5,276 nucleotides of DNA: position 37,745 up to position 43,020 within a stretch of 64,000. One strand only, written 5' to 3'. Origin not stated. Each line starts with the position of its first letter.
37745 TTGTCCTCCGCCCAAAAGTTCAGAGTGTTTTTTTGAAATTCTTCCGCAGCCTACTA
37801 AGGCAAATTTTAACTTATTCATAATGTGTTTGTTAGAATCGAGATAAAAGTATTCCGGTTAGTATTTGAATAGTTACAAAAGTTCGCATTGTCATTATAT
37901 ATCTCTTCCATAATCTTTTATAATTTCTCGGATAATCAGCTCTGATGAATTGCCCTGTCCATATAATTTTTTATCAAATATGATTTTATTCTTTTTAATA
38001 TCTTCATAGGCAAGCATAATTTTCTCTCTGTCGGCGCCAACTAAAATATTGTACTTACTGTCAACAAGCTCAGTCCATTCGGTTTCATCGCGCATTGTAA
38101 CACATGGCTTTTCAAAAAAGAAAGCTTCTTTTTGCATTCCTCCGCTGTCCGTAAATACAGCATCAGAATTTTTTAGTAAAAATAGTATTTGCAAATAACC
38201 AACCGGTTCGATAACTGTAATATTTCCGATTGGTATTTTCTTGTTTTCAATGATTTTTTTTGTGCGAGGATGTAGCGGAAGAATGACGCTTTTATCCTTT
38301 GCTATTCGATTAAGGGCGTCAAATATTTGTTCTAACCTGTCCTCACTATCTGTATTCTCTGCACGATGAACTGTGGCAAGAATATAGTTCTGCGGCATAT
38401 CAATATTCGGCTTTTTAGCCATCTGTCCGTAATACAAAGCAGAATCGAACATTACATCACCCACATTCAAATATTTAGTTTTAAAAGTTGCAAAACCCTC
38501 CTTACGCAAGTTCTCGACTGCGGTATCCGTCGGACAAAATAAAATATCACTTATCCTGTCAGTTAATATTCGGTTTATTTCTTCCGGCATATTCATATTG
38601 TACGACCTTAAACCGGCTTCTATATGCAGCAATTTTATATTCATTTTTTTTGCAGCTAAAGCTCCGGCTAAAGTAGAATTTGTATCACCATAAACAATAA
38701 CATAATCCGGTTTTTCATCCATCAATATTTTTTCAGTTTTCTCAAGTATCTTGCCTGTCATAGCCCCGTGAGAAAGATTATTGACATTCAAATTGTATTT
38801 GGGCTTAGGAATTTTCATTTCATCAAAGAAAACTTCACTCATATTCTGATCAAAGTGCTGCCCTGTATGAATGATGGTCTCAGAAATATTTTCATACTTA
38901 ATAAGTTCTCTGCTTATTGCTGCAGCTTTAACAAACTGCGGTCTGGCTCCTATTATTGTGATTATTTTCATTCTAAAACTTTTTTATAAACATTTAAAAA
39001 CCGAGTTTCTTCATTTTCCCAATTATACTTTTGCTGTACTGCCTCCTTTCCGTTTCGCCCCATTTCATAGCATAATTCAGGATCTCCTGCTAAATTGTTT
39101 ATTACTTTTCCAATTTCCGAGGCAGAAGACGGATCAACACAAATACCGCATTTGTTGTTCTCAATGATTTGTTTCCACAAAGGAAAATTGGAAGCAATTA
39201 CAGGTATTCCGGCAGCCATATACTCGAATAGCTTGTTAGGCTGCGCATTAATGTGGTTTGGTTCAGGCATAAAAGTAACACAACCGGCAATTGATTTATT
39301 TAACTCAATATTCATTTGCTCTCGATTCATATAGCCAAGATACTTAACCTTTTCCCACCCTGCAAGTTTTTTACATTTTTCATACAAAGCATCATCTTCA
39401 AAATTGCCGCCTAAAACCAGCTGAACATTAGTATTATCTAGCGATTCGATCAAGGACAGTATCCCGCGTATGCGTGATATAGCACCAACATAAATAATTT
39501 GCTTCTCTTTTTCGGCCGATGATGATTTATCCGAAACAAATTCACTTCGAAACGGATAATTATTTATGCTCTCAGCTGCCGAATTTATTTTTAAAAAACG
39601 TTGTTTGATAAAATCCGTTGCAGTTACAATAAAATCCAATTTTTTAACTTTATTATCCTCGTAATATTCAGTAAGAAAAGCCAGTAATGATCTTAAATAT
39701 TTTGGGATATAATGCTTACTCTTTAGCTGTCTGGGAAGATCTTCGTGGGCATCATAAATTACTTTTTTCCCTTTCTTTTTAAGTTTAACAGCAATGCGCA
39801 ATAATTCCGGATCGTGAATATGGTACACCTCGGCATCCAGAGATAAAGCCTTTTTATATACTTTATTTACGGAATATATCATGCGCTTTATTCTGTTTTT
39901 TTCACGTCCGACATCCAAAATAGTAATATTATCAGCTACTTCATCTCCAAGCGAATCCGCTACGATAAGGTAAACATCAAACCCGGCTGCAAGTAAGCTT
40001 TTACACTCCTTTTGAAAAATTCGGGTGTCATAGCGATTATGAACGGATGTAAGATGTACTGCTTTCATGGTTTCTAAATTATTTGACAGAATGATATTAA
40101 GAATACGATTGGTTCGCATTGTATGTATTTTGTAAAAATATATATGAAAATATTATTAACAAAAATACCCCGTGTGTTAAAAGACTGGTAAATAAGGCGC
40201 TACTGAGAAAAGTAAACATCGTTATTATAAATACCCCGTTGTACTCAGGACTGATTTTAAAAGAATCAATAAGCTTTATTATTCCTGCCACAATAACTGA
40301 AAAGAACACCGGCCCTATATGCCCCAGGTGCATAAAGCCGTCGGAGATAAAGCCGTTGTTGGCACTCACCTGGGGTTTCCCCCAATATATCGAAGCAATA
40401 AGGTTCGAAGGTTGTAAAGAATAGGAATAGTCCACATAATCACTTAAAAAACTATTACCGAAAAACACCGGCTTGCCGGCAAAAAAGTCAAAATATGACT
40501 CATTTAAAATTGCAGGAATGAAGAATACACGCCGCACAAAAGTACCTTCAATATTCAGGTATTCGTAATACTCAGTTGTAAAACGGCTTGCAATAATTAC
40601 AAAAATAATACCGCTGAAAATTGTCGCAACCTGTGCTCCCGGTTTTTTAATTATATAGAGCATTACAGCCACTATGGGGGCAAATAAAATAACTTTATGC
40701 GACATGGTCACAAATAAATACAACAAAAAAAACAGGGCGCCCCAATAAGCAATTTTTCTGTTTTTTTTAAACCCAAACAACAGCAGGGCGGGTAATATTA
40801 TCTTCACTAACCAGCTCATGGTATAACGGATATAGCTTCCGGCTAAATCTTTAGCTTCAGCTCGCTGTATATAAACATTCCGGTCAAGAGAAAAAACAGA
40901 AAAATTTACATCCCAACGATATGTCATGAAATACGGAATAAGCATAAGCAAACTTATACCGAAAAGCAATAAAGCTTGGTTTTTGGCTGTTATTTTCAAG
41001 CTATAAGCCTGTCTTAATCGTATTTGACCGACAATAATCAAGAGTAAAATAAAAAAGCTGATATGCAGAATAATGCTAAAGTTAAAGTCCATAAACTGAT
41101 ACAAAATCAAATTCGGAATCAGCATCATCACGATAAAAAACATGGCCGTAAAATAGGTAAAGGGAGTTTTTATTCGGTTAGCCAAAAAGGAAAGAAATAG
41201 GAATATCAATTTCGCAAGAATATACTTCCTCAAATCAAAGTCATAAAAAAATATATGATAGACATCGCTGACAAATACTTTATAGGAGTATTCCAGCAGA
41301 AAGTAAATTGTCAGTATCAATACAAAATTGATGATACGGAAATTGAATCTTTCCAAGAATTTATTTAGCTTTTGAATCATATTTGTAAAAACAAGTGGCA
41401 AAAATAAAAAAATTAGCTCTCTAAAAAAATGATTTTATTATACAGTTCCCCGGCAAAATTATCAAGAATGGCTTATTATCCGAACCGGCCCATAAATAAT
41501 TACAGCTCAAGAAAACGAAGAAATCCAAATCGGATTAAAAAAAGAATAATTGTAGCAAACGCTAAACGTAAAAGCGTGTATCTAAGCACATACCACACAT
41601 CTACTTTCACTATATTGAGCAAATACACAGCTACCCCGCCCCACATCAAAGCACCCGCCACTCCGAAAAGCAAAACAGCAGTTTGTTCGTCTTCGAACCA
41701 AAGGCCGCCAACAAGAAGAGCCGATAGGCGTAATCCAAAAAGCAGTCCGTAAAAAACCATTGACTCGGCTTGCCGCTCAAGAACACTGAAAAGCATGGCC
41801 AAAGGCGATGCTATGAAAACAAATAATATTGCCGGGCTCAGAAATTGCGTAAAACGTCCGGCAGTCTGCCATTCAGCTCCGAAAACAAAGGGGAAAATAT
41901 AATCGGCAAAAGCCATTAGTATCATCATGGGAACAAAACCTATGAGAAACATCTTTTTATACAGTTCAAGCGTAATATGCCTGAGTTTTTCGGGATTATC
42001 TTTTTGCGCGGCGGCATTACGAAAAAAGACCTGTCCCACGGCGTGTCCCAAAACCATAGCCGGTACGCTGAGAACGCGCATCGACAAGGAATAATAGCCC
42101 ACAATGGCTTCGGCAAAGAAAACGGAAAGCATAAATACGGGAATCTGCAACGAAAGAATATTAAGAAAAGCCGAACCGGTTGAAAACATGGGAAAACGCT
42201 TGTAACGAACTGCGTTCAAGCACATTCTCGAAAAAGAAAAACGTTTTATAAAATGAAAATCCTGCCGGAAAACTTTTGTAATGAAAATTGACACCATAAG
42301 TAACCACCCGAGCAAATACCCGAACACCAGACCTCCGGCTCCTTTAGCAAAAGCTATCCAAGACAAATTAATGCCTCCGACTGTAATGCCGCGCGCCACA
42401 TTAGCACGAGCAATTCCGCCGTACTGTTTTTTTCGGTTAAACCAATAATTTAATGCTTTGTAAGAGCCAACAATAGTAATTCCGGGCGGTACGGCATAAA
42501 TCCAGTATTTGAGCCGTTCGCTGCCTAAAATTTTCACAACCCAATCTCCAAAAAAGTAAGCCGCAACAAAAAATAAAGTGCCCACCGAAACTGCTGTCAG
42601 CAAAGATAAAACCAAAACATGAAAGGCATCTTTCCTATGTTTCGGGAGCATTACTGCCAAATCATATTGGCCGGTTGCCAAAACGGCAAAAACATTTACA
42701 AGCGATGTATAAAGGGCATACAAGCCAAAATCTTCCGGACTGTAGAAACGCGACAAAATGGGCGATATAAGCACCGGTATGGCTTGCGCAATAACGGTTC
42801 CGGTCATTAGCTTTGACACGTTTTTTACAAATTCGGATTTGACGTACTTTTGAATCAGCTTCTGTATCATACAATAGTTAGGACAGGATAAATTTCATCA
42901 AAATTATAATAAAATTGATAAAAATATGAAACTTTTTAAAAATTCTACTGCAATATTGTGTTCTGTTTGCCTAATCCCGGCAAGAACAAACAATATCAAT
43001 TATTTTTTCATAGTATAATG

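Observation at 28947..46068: Candidate novel zwitterionic surface-polysaccharide system (AATGal-type amine plus diacetamido-uronate)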

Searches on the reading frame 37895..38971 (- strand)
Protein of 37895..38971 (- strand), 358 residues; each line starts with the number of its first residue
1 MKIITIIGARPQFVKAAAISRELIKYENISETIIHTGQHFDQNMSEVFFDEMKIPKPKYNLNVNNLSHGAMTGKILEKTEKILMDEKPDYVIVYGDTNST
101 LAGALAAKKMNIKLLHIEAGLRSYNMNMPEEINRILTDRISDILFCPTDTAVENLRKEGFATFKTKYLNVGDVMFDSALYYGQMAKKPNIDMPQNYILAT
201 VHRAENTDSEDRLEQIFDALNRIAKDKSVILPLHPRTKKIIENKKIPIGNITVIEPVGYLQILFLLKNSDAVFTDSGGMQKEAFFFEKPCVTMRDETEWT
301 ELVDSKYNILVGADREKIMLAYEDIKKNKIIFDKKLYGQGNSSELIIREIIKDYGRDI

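Call 5: search_protein_families(library=pfam, proteins=[window:37895-38971:-])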
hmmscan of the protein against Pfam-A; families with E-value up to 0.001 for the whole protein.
window:37895-38971:- (358 aa): 2 families
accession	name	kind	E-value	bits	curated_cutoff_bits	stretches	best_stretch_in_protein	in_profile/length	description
PF02350.25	Epimerase_2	-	3.5e-108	362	30.6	1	23-350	3-346/347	UDP-N-acetylglucosamine 2-epimerase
PF03033.26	Glyco_transf_28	-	0.00013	22.5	26.2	1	4-119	3-119/139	Glycosyltransferase family 28 N-terminal domain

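Call 6: search_protein_families(library=ncbifam, proteins=[window:37895-38971:-], max_evalue=0.00001)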
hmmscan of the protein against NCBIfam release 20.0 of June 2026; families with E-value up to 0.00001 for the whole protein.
window:37895-38971:- (358 aa): 2 families
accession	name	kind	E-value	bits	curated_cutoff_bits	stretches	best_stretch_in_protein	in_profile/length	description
TIGR00236.1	wecB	equivalog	9.3e-94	314.6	210.15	1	1-351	1-363/366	non-hydrolyzing UDP-N-acetylglucosamine 2-epimerase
TIGR03568.1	NeuC_NnaA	equivalog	4.8e-22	78.3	235.9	1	2-348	2-363/365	UDP-N-acetylglucosamine 2-epimerase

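Call 38: search_solved_structures(query=window:37895-38971:-, max_evalue=1e-30)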
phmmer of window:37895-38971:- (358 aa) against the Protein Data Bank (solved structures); distinct sequences matched with E-value up to 1e-30: 24.
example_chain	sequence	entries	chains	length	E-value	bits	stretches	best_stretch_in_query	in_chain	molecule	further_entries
8sxv_A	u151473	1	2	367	5.9e-108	365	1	1-346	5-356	UDP-2,3-diacetamido-2,3-dideoxy-glucuronic acid-2-epimerase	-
8sxy_A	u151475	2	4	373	6.1e-108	365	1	1-346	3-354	UDP-2,3-diacetamido-2,3-dideoxy-glucuronic acid-2-epimerase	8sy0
8sxw_A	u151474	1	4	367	2.9e-107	362.7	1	1-346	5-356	UDP-2,3-diacetamido-2,3-dideoxy-glucuronic acid-2-epimerase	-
8sy9_A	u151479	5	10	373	3e-107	362.7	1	1-346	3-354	UDP-2,3-diacetamido-2,3-dideoxy-glucuronic acid-2-epimerase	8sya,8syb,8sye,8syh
8syd_A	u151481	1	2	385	3.5e-107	362.5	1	1-346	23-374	UDP-2,3-diacetamido-2,3-dideoxy-glucuronic acid-2-epimerase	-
4neq_A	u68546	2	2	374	2.4e-90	307.1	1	1-355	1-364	UDP-N-acetylglucosamine 2-epimerase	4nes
7ya2_A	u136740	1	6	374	3.4e-50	175.1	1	1-352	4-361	Capsular polysaccharide synthesis enzyme CapG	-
4hwg_A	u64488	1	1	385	1.4e-47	166.5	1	1-327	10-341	UDP-N-acetylglucosamine 2-epimerase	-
6vlb_A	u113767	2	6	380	9.5e-44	153.9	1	1-353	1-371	UDP-N-acetylglucosamine 2-epimerase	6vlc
5enz_A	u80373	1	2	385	1e-43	153.8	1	2-349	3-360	UDP-GlcNAc 2-epimerase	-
4fkz_A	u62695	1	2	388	1e-41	147.3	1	1-355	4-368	UDP-N-acetylglucosamine 2-epimerase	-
1o6c_A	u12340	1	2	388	1e-41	147.3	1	1-355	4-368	UDP-N-acetylglucosamine 2-epimerase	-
9cm8_A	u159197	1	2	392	1.2e-41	147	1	2-355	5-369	UDP-N-acetylglucosamine 2-epimerase (non-hydrolyzing)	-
1f6d_A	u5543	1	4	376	6.7e-40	141.3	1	1-325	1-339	UDP-N-ACETYLGLUCOSAMINE 2-EPIMERASE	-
1vgv_A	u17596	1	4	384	7.2e-40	141.2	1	1-325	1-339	UDP-N-acetylglucosamine 2-epimerase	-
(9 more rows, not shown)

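Call 42: search_solved_structures(query=window:37895-38971:-, max_evalue=1e-39, show_alignments=1)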
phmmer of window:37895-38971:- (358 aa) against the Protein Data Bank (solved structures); distinct sequences matched with E-value up to 1e-39: 15.
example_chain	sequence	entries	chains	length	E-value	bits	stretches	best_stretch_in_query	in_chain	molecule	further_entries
8sxv_A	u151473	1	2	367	5.9e-108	365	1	1-346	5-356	UDP-2,3-diacetamido-2,3-dideoxy-glucuronic acid-2-epimerase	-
8sxy_A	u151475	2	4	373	6.1e-108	365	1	1-346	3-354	UDP-2,3-diacetamido-2,3-dideoxy-glucuronic acid-2-epimerase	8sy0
8sxw_A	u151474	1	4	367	2.9e-107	362.7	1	1-346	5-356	UDP-2,3-diacetamido-2,3-dideoxy-glucuronic acid-2-epimerase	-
8sy9_A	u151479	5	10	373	3e-107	362.7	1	1-346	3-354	UDP-2,3-diacetamido-2,3-dideoxy-glucuronic acid-2-epimerase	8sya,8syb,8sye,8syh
8syd_A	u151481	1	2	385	3.5e-107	362.5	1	1-346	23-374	UDP-2,3-diacetamido-2,3-dideoxy-glucuronic acid-2-epimerase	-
4neq_A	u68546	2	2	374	2.4e-90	307.1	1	1-355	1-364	UDP-N-acetylglucosamine 2-epimerase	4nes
7ya2_A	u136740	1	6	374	3.4e-50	175.1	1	1-352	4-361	Capsular polysaccharide synthesis enzyme CapG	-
4hwg_A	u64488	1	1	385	1.4e-47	166.5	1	1-327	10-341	UDP-N-acetylglucosamine 2-epimerase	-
6vlb_A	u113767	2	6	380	9.5e-44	153.9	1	1-353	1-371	UDP-N-acetylglucosamine 2-epimerase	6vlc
5enz_A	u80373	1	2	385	1e-43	153.8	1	2-349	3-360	UDP-GlcNAc 2-epimerase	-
4fkz_A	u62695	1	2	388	1e-41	147.3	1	1-355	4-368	UDP-N-acetylglucosamine 2-epimerase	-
1o6c_A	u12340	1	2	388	1e-41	147.3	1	1-355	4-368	UDP-N-acetylglucosamine 2-epimerase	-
9cm8_A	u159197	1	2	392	1.2e-41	147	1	2-355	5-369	UDP-N-acetylglucosamine 2-epimerase (non-hydrolyzing)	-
1f6d_A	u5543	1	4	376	6.7e-40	141.3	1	1-325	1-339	UDP-N-ACETYLGLUCOSAMINE 2-EPIMERASE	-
1vgv_A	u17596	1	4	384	7.2e-40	141.2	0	1-325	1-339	UDP-N-acetylglucosamine 2-epimerase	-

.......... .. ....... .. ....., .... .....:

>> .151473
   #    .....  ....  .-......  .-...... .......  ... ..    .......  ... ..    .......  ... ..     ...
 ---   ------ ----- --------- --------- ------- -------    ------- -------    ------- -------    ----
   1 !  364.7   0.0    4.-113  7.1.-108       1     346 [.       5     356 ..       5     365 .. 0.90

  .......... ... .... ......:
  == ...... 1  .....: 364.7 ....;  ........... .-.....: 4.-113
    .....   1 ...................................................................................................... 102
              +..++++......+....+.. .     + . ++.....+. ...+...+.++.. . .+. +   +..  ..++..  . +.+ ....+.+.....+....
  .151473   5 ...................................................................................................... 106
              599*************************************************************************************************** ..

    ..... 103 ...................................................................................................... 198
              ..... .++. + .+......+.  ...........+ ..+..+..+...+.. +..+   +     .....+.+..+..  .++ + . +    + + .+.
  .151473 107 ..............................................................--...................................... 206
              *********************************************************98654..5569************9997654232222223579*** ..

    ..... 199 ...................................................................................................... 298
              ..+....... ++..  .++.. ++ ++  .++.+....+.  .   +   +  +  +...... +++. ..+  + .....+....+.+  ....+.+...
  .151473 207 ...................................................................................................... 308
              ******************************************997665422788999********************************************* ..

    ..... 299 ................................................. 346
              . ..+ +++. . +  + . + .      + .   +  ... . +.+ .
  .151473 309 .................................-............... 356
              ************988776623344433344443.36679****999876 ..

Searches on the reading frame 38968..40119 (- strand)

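Call 5: search_protein_families(library=pfam, proteins=[window:38968-40119:-])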
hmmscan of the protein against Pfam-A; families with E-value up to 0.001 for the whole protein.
window:38968-40119:- (383 aa): 4 families
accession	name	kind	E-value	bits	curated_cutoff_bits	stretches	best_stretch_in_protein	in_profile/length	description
PF00534.26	Glycos_transf_1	-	5.4e-22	78.6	26.4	1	196-359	6-171/172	Glycosyl transferases group 1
PF13692.12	Glyco_trans_1_4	-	8.6e-14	52.4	27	1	206-344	2-140/142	Glycosyl transferases group 1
PF13524.12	Glyco_trans_1_2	-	3.4e-08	34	25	1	223-370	5-138/144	Glycosyl transferase-like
PF13439.12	Glyco_transf_4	-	6.2e-08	33.3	28.5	1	39-178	12-152/170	Glycosyltransferase Family 4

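Call 6: search_protein_families(library=ncbifam, proteins=[window:38968-40119:-], max_evalue=0.00001)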
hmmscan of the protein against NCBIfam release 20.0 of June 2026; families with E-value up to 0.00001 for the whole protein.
window:38968-40119:- (383 aa): 18 families
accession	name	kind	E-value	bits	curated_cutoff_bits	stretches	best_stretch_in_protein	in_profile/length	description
NF041010.1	glycosy_Agl16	equivalog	7.1e-17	61.3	575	1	155-381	128-351/352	glycosylation protein Agl16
TIGR02149.1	glgA_Coryne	subfamily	3e-13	49.7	302.4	1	194-382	193-391/391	glycogen synthase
NF041876.1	EPS_EpsE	equivalog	5.7e-12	45.6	400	1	238-368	258-383/389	exopolysaccharide biosynthesis GT4 family glycosyltransferase EpsE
TIGR04063.1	stp3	hypoth_equivalog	8e-11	41.4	442.05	1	206-382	214-396/397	TIGR04063 family PEP-CTERM/XrtA system glycosyltransferase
TIGR03088.1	stp2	hypoth_equivalog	1.6e-10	40.6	409.05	1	195-382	184-374/374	TIGR03088 family PEP-CTERM/XrtA system glycosyltransferase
NF053787.1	GlcN_PG_synth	equivalog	2.7e-09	36.3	480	1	298-382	279-360/361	N-acetylglucosaminyl phosphatidylglycerol synthase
NF038229.1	Glyco4_Geo_Pelo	equivalog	5.7e-09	35.4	400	1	212-382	168-337/338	GPMC system family 4 glycosyltransferase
TIGR02470.1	sucr_synth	equivalog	3.3e-08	32.1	810.4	1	256-377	619-744/784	sucrose synthase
TIGR03999.1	thiol_BshA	equivalog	3.6e-08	32.7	273.7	1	183-382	170-374/375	N-acetyl-alpha-D-glucosaminyl L-malate synthase BshA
TIGR02472.1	sucr_P_syn_N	equivalog_domain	9e-08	31.3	576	1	297-376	357-436/439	sucrose-phosphate synthase, putative, glycosyltransferase domain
NF038295.1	EPS_HpsP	equivalog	1.1e-07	31.2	550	1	198-381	200-387/388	hormogonium polysaccharide biosynthesis glycosyltransferase HpsP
NF047676.1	TeichurnBiosyTuaH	equivalog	4.1e-07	29.2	550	1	118-348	119-356/384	teichuronic acid biosynthesis protein TuaH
NF047684.1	TeichurnBiosyTuaC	equivalog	7.3e-07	28.4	550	1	202-382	216-390/391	teichuronic acid biosynthesis protein TuaC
NF053513.1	Gtran_IagA_BgsA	equivalog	8.2e-07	28.3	460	1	69-382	17-332/333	LTA glycolipid anchor biosynthesis glycosyltransferase, IagA/BgsA family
NF012028.0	PRK15484.1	subfamily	1.2e-06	27.9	618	1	198-380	186-377/380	lipopolysaccharide N-acetylglucosaminyltransferase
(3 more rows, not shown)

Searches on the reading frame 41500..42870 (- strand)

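Call 5: search_protein_families(library=pfam, proteins=[window:41500-42870:-])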
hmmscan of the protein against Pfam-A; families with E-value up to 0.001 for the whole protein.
window:41500-42870:- (456 aa): 2 families
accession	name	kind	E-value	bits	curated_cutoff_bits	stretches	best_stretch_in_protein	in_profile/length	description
PF13440.11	Polysacc_synt_3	-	1.3e-23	84.1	23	1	38-336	1-290/293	Polysaccharide biosynthesis protein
PF01943.22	Polysacc_synt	-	2e-12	47.6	28.2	1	15-283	2-267/274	Polysaccharide biosynthesis protein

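Call 7: search_protein_families(library=ncbifam, proteins=[window:41500-42870:-], max_evalue=0.001)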
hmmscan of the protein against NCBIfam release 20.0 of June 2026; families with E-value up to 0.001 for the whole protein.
window:41500-42870:- (456 aa): 2 families
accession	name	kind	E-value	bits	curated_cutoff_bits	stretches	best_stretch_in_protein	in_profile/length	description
NF007773.0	PRK10459.1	equivalog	2.7e-16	59.6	273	1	24-370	17-356/492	MOP flippase family protein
NF047674.1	TeichurnBiosyTuaB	equivalog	1.7e-09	37.3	580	1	18-339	12-326/469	teichuronic acid biosynthesis protein TuaB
